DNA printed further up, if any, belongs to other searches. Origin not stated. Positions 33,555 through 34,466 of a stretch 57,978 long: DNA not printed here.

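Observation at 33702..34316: Dph2 (diphthamide synthase) appears to be a split gene: this ORF encodes only domains 2-3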

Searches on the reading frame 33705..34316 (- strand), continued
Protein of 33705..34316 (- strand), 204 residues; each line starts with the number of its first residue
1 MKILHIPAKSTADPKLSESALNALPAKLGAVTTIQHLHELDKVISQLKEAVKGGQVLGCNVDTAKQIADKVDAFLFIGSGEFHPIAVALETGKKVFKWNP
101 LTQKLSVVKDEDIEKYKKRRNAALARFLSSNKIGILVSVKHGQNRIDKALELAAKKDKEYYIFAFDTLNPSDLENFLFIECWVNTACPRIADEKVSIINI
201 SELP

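Call 31: find_homologous_proteins(query=P0360, max_evalue=1e-10)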
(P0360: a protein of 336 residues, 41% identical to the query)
Query P0360 (336 aa): 3631 proteins with E <= 1e-10 among 7683 candidates; the best 120 are listed.
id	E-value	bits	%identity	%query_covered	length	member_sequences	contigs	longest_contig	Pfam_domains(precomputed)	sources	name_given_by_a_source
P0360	1.1e-221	753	100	100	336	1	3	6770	PF01866.23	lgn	-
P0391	1.0e-118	414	56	97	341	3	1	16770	PF01866.23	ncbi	-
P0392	4.7e-118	412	56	97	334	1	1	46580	PF01866.23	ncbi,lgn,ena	-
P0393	5.2e-118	412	55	98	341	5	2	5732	PF01866.23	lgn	-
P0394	9.3e-118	411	55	97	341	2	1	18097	PF01866.23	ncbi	ncbi:MAG: diphthamide biosynthesis enzyme Dph2 [Thermoplasmata archaeon]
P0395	4.5e-117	409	55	98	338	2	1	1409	PF01866.23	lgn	-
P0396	5.1e-117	409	54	98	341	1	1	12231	PF01866.23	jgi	jgi:2-(3-amino-3-carboxypropyl)histidine synthase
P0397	3.5e-115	403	55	98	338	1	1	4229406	PF01866.23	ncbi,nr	ncbi:MAG: diphthamide biosynthesis enzyme Dph2 [Thermoplasmata archaeon]|nr:MAG: diphthamide biosynt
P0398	9.0e-115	401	54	98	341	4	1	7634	PF01866.23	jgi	-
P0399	1.4e-114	401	53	98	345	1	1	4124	PF01866.23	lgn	-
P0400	3.3e-114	400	55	98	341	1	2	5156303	PF01866.23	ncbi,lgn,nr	ncbi:MAG: diphthamide biosynthesis enzyme Dph2 [Thermoplasmata archaeon]|nr:MAG: diphthamide biosynt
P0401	3.5e-114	399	53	98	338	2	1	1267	PF01866.23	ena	-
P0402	3.7e-114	399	55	97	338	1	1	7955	PF01866.23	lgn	-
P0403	6.8e-114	399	55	99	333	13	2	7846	PF01866.23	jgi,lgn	jgi:2-(3-amino-3-carboxypropyl)histidine synthase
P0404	3.1e-111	390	52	99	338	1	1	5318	PF01866.23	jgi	jgi:2-(3-amino-3-carboxypropyl)histidine synthase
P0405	6.7e-110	385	54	98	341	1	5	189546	PF01866.23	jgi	jgi:2-(3-amino-3-carboxypropyl)histidine synthase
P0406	1.9e-109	384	53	97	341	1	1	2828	PF01866.23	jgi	jgi:2-(3-amino-3-carboxypropyl)histidine synthase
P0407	6.2e-109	382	51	98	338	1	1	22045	PF01866.23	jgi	jgi:2-(3-amino-3-carboxypropyl)histidine synthase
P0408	1.7e-108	381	53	96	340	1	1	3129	PF01866.23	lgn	-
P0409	1.7e-108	381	53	96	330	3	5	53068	PF01866.23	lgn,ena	-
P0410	2.1e-108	381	52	99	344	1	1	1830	PF01866.23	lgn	-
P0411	2.2e-108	380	52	98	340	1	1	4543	PF01866.23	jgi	jgi:2-(3-amino-3-carboxypropyl)histidine synthase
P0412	2.5e-108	380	52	97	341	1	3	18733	PF01866.23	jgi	jgi:2-(3-amino-3-carboxypropyl)histidine synthase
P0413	2.9e-108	380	53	98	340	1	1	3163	PF01866.23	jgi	jgi:2-(3-amino-3-carboxypropyl)histidine synthase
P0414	3.5e-108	380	52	97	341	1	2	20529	PF01866.23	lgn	-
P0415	4.8e-108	379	52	98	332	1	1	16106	PF01866.23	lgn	-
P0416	2.0e-107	377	53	97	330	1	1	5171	PF01866.23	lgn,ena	-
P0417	6.4e-107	376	53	98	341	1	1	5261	PF01866.23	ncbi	-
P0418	7.9e-107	375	53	97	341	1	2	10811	PF01866.23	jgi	jgi:2-(3-amino-3-carboxypropyl)histidine synthase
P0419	1.3e-106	375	52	97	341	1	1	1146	PF01866.23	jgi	jgi:2-(3-amino-3-carboxypropyl)histidine synthase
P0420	2.3e-106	374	52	97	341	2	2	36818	PF01866.23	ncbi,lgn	-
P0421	2.7e-105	370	54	96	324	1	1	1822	PF01866.23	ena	-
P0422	3.5e-105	370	51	97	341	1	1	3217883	PF01866.23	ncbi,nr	ncbi:MAG: diphthamide biosynthesis enzyme Dph2 [Methanomassiliicoccales archaeon]|nr:MAG: diphthamid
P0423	4.8e-105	369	52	96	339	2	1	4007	PF01866.23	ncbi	-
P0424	4.9e-105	369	53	96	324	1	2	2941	PF01866.23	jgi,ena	-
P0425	1.3e-104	368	53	96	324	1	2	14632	PF01866.23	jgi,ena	-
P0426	1.5e-104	368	52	97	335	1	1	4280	PF01866.23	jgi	jgi:2-(3-amino-3-carboxypropyl)histidine synthase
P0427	1.8e-104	368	52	98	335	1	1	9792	PF01866.23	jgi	jgi:2-(3-amino-3-carboxypropyl)histidine synthase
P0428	3.1e-104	367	52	97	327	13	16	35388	PF01866.23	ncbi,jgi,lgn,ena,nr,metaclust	ncbi:MAG: diphthamide biosynthesis enzyme Dph2 [Euryarchaeota archaeon CG01_land_8_20_14_3_00_38_12]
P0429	1.2e-103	365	53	97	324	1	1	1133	PF01866.23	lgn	-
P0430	2.0e-103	364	52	98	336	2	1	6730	PF01866.23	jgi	-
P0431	3.3e-103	363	51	98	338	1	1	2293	PF01866.23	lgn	-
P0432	4.5e-103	363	51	98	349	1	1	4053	PF01866.23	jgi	jgi:2-(3-amino-3-carboxypropyl)histidine synthase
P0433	9.1e-103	362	52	97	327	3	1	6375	PF01866.23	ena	-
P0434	1.3e-102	361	49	99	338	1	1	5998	PF01866.23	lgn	-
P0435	1.7e-102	361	50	97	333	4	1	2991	PF01866.23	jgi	-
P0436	2.3e-102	361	51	97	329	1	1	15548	PF01866.23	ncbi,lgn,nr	ncbi:MAG: diphthamide biosynthesis enzyme Dph2 [Thermoplasmatales archaeon]|nr:diphthamide biosynthe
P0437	3.0e-102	360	52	96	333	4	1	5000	PF01866.23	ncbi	-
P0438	3.3e-102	360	49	98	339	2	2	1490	PF01866.23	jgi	-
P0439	4.2e-102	360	51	97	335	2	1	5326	PF01866.23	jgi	jgi:2-(3-amino-3-carboxypropyl)histidine synthase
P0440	5.8e-101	356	50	99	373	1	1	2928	PF01866.23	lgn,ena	-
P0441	7.1e-101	356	50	97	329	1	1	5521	PF01866.23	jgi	jgi:2-(3-amino-3-carboxypropyl)histidine synthase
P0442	9.3e-101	355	52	92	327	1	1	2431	PF01866.23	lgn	-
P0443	2.5e-100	354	50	96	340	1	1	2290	PF01866.23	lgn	-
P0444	2.6e-100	354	50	97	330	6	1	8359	PF01866.23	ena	-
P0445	4.1e-100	353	49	97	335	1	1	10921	PF01866.23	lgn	-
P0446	4.1e-100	353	50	96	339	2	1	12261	PF01866.23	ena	-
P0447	4.6e-100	353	49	96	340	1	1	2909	PF01866.23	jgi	-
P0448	1.2e-99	352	49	95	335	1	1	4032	PF01866.23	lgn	-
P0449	1.4e-99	352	49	97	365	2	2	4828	PF01866.23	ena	-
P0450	1.4e-99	351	47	98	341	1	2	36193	PF01866.23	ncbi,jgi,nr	ncbi:MAG: diphthamide biosynthesis enzyme Dph2 [Candidatus Thermoplasmatota archaeon]|jgi:2-(3-amino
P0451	1.8e-99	351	47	96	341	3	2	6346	PF01866.23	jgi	-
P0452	2.5e-99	351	49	97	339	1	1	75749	PF01866.23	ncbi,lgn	-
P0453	4.4e-99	350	48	96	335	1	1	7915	PF01866.23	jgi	jgi:2-(3-amino-3-carboxypropyl)histidine synthase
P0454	6.2e-99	349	49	96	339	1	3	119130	PF01866.23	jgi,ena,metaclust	metaclust:\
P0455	1.3e-98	348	49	96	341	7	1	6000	PF01866.23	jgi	-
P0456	1.6e-98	348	49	96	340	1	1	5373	PF01866.23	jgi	-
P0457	2.1e-98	348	50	97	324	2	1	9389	PF01866.23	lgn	-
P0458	2.9e-98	347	50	96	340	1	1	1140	PF01866.23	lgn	-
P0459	3.1e-98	347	49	96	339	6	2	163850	PF01866.23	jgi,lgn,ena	-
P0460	3.7e-98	347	48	99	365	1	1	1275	PF01866.23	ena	-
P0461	4.1e-98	347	52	97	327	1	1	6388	PF01866.23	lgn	-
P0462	4.4e-98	347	50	96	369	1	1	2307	PF01866.23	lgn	-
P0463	7.0e-98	346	48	97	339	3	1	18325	PF01866.23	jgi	-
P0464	7.6e-98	346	49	96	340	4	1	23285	PF01866.23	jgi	jgi:2-(3-amino-3-carboxypropyl)histidine synthase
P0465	8.8e-98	346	47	99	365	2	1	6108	PF01866.23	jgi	jgi:2-(3-amino-3-carboxypropyl)histidine synthase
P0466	1.8e-97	345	47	96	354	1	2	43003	PF01866.23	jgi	jgi:2-(3-amino-3-carboxypropyl)histidine synthase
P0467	2.4e-97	344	49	97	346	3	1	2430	PF01866.23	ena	-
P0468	2.6e-97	344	50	97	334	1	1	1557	PF01866.23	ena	-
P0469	3.4e-97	344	50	97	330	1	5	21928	PF01866.23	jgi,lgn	jgi:2-(3-amino-3-carboxypropyl)histidine synthase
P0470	3.8e-97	344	48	97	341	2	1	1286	PF01866.23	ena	-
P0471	3.9e-97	343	47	96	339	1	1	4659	PF01866.23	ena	-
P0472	5.1e-97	343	50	97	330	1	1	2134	PF01866.23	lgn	-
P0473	6.0e-97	343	47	96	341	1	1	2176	PF01866.23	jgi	-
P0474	7.2e-97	343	50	96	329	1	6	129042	PF01866.23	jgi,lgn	jgi:2-(3-amino-3-carboxypropyl)histidine synthase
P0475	7.8e-97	343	48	97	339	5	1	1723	PF01866.23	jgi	-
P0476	8.3e-97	342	49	96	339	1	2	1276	PF01866.23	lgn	-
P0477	1.1e-96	342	47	98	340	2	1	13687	PF01866.23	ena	-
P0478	1.1e-96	342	48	96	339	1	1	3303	PF01866.23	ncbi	-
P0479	1.3e-96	342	50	92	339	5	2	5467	PF01866.23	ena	-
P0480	1.5e-96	342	48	96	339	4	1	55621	PF01866.23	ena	-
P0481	1.8e-96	341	49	96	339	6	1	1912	PF01866.23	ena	-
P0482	2.4e-96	341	51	91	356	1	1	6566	PF01866.23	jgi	jgi:2-(3-amino-3-carboxypropyl)histidine synthase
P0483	3.0e-96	341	48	97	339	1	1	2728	PF01866.23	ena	-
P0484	3.4e-96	340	47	97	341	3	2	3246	PF01866.23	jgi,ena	-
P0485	4.1e-96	340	49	96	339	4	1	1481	PF01866.23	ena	-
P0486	5.1e-96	340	50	96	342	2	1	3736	PF01866.23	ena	-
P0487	5.2e-96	340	46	98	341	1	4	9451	PF01866.23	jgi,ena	-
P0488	7.3e-96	339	48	97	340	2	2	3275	PF01866.23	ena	-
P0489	7.6e-96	339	49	96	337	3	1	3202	PF01866.23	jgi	-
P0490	7.6e-96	339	50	91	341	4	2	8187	PF01866.23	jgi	-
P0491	9.4e-96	339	47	96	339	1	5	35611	PF01866.23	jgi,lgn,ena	-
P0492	1.1e-95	339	46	97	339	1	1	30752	PF01866.23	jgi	jgi:2-(3-amino-3-carboxypropyl)histidine synthase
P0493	1.1e-95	339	47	97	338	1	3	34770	PF01866.23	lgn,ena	-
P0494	1.2e-95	339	47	97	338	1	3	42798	PF01866.23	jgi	-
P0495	1.2e-95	339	47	97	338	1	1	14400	PF01866.23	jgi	-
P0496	1.3e-95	339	49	94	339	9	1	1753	PF01866.23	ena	-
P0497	1.4e-95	338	46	98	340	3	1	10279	PF01866.23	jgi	jgi:2-(3-amino-3-carboxypropyl)histidine synthase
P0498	1.4e-95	338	47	96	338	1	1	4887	PF01866.23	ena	-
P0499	1.6e-95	338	46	98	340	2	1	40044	PF01866.23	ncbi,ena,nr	ncbi:diphthamide biosynthesis protein [Thermoplasmatales archaeon SG8-52-2]|nr:MAG: diphthamide bios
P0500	1.8e-95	338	49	96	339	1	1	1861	PF01866.23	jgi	-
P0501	2.2e-95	338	48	99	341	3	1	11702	PF01866.23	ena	-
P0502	2.3e-95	338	47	97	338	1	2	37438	PF01866.23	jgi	-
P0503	2.3e-95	338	48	96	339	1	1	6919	PF01866.23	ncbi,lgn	-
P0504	3.6e-95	337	50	92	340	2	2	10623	PF01866.23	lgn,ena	-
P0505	4.8e-95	337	48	97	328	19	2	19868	PF01866.23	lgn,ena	-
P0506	4.8e-95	337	49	96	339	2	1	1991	PF01866.23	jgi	-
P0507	5.2e-95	337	48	96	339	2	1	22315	PF01866.23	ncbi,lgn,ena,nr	ncbi:MAG: diphthamide biosynthesis enzyme Dph2 [Thermoplasmatales archaeon]|nr:diphthamide biosynthe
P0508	6.1e-95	336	44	97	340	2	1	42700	PF01866.23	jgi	jgi:2-(3-amino-3-carboxypropyl)histidine synthase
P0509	7.8e-95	336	48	96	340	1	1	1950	PF01866.23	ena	-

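Call 38: find_related_loci(query=A4, collection=genome_contigs, flank=10000)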
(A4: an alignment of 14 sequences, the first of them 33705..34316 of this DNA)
Query A4 (204 aa) in genome_contigs; peptide patterns used: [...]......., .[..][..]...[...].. (x = any residue, [..] = any of these).
438 stretches matched a pattern; 381 encode a relative of the query (tblastn E <= 1e-3); the best 80 are kept; 80 distinct loci.
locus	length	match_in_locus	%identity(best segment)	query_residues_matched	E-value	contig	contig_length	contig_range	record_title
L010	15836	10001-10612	87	1-204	6e-120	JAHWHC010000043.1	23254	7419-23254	MAG: Candidatus Woesearchaeota archaeon isolate FT1_425 k127_29232212, whole genome shotgun sequence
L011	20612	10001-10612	88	1-204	3e-120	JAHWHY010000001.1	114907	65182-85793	MAG: Candidatus Woesearchaeota archaeon isolate Yap150.bin7.227 contig-145_190, whole genome shotgun sequence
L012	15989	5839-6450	86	1-204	8e-118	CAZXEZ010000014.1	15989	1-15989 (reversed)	MAG TPA_asm: uncultured Methanosarcinales archaeon isolate SRP068000_co4_473 genome assembly, contig: NODE_4395_length_1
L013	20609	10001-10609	86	1-203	4e-116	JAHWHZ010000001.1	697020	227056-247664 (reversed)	MAG: Candidatus Woesearchaeota archaeon isolate Yap200.bin2.134 contig_6, whole genome shotgun sequence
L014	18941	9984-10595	77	1-204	1e-107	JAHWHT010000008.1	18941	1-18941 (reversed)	MAG: Candidatus Woesearchaeota archaeon isolate Yap100.bin1.6 contig_4031, whole genome shotgun sequence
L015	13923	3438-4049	76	1-204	1e-104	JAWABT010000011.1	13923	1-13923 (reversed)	MAG: Candidatus Woesearchaeota archaeon isolate JZ-4_201808_bins_211 JZ-4_201808_bins_211_scaffold_11, whole genome shot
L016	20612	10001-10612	74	1-204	2e-103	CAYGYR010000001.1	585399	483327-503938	MAG TPA_asm: uncultured Methanosarcinales archaeon isolate ERP119294_co1_430 genome assembly, contig: NODE_8_length_5853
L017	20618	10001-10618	61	1-204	3e-81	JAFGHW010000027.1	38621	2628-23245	MAG: Candidatus Woesearchaeota archaeon isolate Zod_Metabat.157 k87_6944524, whole genome shotgun sequence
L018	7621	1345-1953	60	1-203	2e-81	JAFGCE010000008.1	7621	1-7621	MAG: Candidatus Woesearchaeota archaeon isolate Zod_Metabat.1084 k87_1872598, whole genome shotgun sequence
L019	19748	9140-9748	57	1-203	1e-78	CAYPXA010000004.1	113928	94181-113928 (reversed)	MAG TPA_asm: uncultured Methanosarcinales archaeon isolate SRP319275_co4_112 genome assembly, contig: NODE_78_length_113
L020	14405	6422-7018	58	5-203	2e-75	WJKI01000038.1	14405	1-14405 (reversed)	MAG: Candidatus Woesearchaeota archaeon isolate Bin_473 k141_2670392, whole genome shotgun sequence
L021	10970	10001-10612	50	1-203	2e-71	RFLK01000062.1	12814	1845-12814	MAG: Candidatus Woesearchaeota archaeon isolate J152 k99_726261, whole genome shotgun sequence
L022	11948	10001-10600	55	1-203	1e-71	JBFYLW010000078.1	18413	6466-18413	MAG: Nanoarchaeota archaeon isolate PPR_0046 k121_6750882, whole genome shotgun sequence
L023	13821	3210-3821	51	1-203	4e-69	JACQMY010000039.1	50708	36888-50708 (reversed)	MAG: Candidatus Woesearchaeota archaeon isolate NC_groundwater_1241_Ag_S-0.1um_45_47 S_p1_S3_coassembly_k141_2080341, wh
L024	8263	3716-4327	51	1-203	3e-69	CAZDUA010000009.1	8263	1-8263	MAG TPA_asm: uncultured Methanosarcinales archaeon isolate binchicken_co165_291 genome assembly, contig: k141_2727685, w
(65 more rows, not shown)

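Call 40: predict_structure(alignment_id=A2)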
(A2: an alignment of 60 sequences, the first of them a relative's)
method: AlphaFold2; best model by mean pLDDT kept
length: 336 residues; sequences in the alignment: 60
mean_pLDDT: 94.0   pTM: 0.90
mean pLDDT of the five models: 94.0, 93.3, 92.3, 92.2, 92.0
residues with pLDDT >= 90: 283; 70-90: 43; 50-70: 9; < 50: 1
segments of 3 or more residues with pLDDT < 50: none
pLDDT, mean of each block of 10 residues (from residue 1): 81 98 97 95 98 92 87 96 81 94 97 97 97 98 97 93 95 98 96 97 97 96 96 98 90 98 98 91 97 88 93 97 92 66
secondary structure, 60 per line:
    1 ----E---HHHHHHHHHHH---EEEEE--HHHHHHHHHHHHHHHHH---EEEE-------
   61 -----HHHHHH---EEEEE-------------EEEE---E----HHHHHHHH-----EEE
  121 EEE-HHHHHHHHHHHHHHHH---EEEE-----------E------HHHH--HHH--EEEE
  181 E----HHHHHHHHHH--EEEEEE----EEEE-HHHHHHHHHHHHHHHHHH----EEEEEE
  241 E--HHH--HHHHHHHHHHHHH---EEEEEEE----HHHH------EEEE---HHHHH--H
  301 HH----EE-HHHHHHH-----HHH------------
elements in order: H9-19 E23-27 H30-46 E50-53 H66-71 E75-79 E93-96 H105-112 E118-123 H125-140 E144-147 H166-169 E177-181 H186-195 E198-203 E208-211 H213-230 E235-241 H249-261 E265-271 H276-279 E286-289 H293-297 H310-316

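Call 44: fold_search(model_id=the predicted structure, library=pdb)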
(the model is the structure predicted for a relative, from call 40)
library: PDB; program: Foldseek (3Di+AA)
matches with E <= 10: 1198; with E <= 0.001: 15
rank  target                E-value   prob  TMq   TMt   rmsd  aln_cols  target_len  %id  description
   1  6q2e_A                5.8e-40  1.00  0.93  0.94   1.4       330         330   44  Crystal structure of Methanobrevibacter smithii Dph2 bound to 5'-methylthioadenosine (released 2019-10-16)
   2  6q2d_A                1.8e-39  1.00  0.93  0.95   1.4       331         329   44  Crystal structure of Methanobrevibacter smithii Dph2 in complex with Methanobrevibacter smithii elongation factor 2 (released 2019-10-16)
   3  6bxo_B                1.8e-39  1.00  0.90  0.95   1.7       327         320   46  Crystal structure of Candidatus Methanoperedens nitroreducens Dph2 with 4Fe-4S cluster and SAH (released 2018-04-11)
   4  6q2e_B                4.7e-39  1.00  0.93  0.95   1.4       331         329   44  Crystal structure of Methanobrevibacter smithii Dph2 bound to 5'-methylthioadenosine (released 2019-10-16)
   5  6bxo_A                7.5e-39  1.00  0.91  0.95   1.6       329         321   46  Crystal structure of Candidatus Methanoperedens nitroreducens Dph2 with 4Fe-4S cluster and SAH (released 2018-04-11)
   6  6bxn_B                8.4e-39  1.00  0.89  0.95   1.7       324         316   47  Crystal structure of Candidatus Methanoperedens nitroreducens Dph2 with 4Fe-4S cluster and SAM (released 2018-04-11)
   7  6q2d_B                1.0e-38  1.00  0.92  0.95   1.4       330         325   44  Crystal structure of Methanobrevibacter smithii Dph2 in complex with Methanobrevibacter smithii elongation factor 2 (released 2019-10-16)
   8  6bxm_A                6.0e-38  1.00  0.89  0.94   1.9       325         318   46  Crystal structure of Candidatus Methanoperedens nitroreducens Dph2 with 4Fe-4S cluster and SAM/cleaved SAM (released 2018-04-11)
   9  6bxm_B                2.5e-37  1.00  0.87  0.93   1.9       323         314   46  Crystal structure of Candidatus Methanoperedens nitroreducens Dph2 with 4Fe-4S cluster and SAM/cleaved SAM (released 2018-04-11)
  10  6bxn_A                5.3e-35  1.00  0.83  0.94   1.8       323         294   46  Crystal structure of Candidatus Methanoperedens nitroreducens Dph2 with 4Fe-4S cluster and SAM (released 2018-04-11)
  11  3lzd_B                3.7e-32  1.00  0.90  0.90   2.2       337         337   36  Crystal structure of Dph2 from Pyrococcus horikoshii with 4Fe-4S cluster (released 2010-07-14)
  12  6bxl_A                1.3e-31  1.00  0.90  0.89   1.7       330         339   37  Crystal structure of Pyrococcus horikoshii Dph2 with 4Fe-4S cluster and SAM (released 2018-04-11)
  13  3lzc_A                1.4e-31  1.00  0.90  0.88   1.9       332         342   36  Crystal structure of Dph2 from Pyrococcus horikoshii (released 2010-06-23)
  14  3lzd_A                3.3e-31  1.00  0.89  0.88   1.9       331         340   37  Crystal structure of Dph2 from Pyrococcus horikoshii with 4Fe-4S cluster (released 2010-07-14)
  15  3lzc_B                5.7e-31  1.00  0.90  0.89   2.2       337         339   36  Crystal structure of Dph2 from Pyrococcus horikoshii (released 2010-06-23)
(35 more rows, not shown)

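Call 60: predict_structure(alignment_id=A3)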
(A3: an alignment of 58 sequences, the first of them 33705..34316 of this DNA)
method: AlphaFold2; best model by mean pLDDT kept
length: 204 residues; sequences in the alignment: 58
mean_pLDDT: 95.1   pTM: 0.84
mean pLDDT of the five models: 95.1, 94.6, 94.4, 94.0, 93.8
residues with pLDDT >= 90: 185; 70-90: 19; 50-70: 0; < 50: 0
segments of 3 or more residues with pLDDT < 50: none
pLDDT, mean of each block of 10 residues (from residue 1): 89 97 97 97 96 91 97 97 94 98 97 93 96 98 95 98 95 95 94 89 91
secondary structure, 60 per line:
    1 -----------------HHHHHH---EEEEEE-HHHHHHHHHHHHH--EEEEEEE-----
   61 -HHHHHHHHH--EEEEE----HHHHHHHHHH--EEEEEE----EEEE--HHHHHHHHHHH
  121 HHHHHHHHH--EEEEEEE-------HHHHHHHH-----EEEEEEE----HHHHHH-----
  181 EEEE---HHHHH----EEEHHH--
elements in order: H18-23 E27-32 H34-46 E49-55 H62-70 E73-77 H82-91 E94-99 E104-107 H110-129 E132-138 H146-153 E159-165 H170-175 E181-184 H188-192 E197-199
